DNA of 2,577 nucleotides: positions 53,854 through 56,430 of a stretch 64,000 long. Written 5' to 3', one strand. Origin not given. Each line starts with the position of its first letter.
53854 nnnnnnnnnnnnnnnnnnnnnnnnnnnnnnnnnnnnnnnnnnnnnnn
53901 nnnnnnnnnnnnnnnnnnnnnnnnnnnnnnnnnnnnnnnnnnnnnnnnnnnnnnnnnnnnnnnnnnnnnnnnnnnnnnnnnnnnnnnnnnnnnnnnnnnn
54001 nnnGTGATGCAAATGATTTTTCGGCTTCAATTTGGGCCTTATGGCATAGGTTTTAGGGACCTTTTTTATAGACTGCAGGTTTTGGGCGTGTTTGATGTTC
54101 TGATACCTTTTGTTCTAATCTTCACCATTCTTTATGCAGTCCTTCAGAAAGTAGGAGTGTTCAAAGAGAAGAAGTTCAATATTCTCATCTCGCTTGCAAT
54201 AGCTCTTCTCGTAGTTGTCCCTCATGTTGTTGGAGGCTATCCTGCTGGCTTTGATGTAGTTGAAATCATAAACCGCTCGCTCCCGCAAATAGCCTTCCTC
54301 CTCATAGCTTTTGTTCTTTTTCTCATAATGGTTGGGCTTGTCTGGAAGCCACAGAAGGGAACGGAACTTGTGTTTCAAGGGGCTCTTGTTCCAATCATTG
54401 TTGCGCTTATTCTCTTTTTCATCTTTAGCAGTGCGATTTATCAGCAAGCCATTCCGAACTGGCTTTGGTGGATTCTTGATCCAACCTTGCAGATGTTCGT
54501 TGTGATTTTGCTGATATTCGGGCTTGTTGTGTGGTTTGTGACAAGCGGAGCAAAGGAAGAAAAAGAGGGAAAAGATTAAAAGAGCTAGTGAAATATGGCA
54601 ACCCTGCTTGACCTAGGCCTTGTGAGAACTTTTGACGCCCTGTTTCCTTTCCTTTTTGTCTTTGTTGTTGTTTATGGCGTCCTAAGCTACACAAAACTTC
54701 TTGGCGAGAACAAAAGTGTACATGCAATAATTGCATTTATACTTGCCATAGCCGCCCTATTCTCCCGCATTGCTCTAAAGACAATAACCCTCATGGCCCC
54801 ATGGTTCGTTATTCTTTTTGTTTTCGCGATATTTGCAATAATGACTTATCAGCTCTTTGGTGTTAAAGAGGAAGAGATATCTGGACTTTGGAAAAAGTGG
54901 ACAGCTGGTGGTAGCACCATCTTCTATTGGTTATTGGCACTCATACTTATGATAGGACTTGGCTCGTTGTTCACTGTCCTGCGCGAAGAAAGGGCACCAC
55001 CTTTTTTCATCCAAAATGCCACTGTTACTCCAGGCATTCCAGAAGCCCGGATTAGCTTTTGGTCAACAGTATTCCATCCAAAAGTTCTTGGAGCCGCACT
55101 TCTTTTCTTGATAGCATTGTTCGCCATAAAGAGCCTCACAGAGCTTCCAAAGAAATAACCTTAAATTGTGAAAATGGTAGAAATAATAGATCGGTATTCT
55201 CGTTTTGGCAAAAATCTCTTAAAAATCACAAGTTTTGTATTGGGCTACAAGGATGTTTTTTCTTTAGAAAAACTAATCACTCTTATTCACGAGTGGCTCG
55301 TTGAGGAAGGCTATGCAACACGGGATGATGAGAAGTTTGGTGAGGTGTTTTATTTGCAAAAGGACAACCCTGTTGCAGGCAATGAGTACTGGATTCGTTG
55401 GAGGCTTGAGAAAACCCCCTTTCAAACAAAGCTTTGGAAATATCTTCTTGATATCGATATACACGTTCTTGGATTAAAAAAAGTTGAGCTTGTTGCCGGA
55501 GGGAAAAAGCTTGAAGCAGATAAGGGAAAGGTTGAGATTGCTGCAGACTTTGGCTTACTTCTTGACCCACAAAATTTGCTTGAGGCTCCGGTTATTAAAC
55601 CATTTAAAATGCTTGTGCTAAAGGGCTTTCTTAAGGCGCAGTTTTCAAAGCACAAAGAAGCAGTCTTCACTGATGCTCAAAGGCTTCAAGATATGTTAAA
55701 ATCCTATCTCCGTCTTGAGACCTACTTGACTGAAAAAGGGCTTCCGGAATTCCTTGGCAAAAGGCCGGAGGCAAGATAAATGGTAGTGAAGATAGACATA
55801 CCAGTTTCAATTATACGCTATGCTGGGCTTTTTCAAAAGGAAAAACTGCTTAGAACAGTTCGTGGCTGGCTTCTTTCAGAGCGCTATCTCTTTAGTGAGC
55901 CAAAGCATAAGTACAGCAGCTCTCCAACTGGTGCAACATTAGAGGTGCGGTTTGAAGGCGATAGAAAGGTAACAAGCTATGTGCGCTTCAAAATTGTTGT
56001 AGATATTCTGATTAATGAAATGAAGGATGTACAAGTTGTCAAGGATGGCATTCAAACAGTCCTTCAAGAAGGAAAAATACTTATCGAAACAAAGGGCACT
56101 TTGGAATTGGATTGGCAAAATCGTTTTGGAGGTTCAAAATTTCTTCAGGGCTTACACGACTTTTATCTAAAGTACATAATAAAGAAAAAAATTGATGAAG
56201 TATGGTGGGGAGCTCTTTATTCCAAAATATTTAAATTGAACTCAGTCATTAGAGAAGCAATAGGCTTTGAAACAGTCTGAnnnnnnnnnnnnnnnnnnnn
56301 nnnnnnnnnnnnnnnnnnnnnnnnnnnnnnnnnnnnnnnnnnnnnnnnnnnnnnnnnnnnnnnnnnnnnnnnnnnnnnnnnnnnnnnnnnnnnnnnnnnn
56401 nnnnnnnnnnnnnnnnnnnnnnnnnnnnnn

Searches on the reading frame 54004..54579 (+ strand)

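Call 7: search_protein_families(library=pfam, proteins=[window:54004-54579:+], max_evalue=0.1)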
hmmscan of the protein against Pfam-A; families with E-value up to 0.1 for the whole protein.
window:54004-54579:+ (191 aa): 0 families

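Call 38: search_protein_families(library=ncbifam, proteins=[window:54004-54579:+], max_evalue=0.1)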
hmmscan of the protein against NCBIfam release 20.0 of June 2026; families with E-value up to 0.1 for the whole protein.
window:54004-54579:+ (191 aa): 2 families
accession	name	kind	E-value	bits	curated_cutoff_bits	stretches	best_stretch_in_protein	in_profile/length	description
NF006283.1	PRK08455.1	equivalog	0.069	12.8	187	1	163-189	25-51/182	flagellar basal body-associated protein FliL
NF007333.0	PRK09822.1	equivalog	0.089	12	473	0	47-101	122-177/269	3-deoxy-D-manno-oct-2-ulosonate III transferase WaaZ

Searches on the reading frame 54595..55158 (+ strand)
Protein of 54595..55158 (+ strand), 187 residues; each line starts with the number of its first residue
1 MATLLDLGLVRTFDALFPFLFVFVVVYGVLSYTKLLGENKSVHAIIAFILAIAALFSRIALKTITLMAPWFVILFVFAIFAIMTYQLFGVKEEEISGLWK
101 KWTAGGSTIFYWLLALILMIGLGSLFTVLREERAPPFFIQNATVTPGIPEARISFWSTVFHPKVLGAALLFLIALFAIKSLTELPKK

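Call 7: search_protein_families(library=pfam, proteins=[window:54595-55158:+], max_evalue=0.1)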
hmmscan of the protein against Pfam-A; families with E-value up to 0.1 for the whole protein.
window:54595-55158:+ (187 aa): 0 families

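Call 38: search_protein_families(library=ncbifam, proteins=[window:54595-55158:+], max_evalue=0.1)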
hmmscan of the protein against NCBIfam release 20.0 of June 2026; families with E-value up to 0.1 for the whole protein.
window:54595-55158:+ (187 aa): 1 family
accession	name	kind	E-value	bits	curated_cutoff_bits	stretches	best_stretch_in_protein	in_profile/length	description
TIGR04265.1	bac_cardiolipin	equivalog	0.054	12.4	290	1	43-92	6-57/483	cardiolipin synthase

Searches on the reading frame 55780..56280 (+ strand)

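Call 7: search_protein_families(library=pfam, proteins=[window:55780-56280:+], max_evalue=0.1)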
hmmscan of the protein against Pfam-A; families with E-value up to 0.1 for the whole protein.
window:55780-56280:+ (166 aa): 0 families

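Call 38: search_protein_families(library=ncbifam, proteins=[window:55780-56280:+], max_evalue=0.1)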
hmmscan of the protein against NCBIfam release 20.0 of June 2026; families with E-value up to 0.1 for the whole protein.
window:55780-56280:+ (166 aa): 2 families
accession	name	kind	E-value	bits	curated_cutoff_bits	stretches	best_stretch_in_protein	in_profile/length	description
NF041552.1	TF_PrdR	equivalog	0.034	12.5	795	1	61-159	109-200/577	sigma-54 dependent transcriptional regulator PrdR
NF002218.0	PRK01115.1-1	equivalog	0.07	12.4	267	1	63-105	130-172/249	DNA polymerase sliding clamp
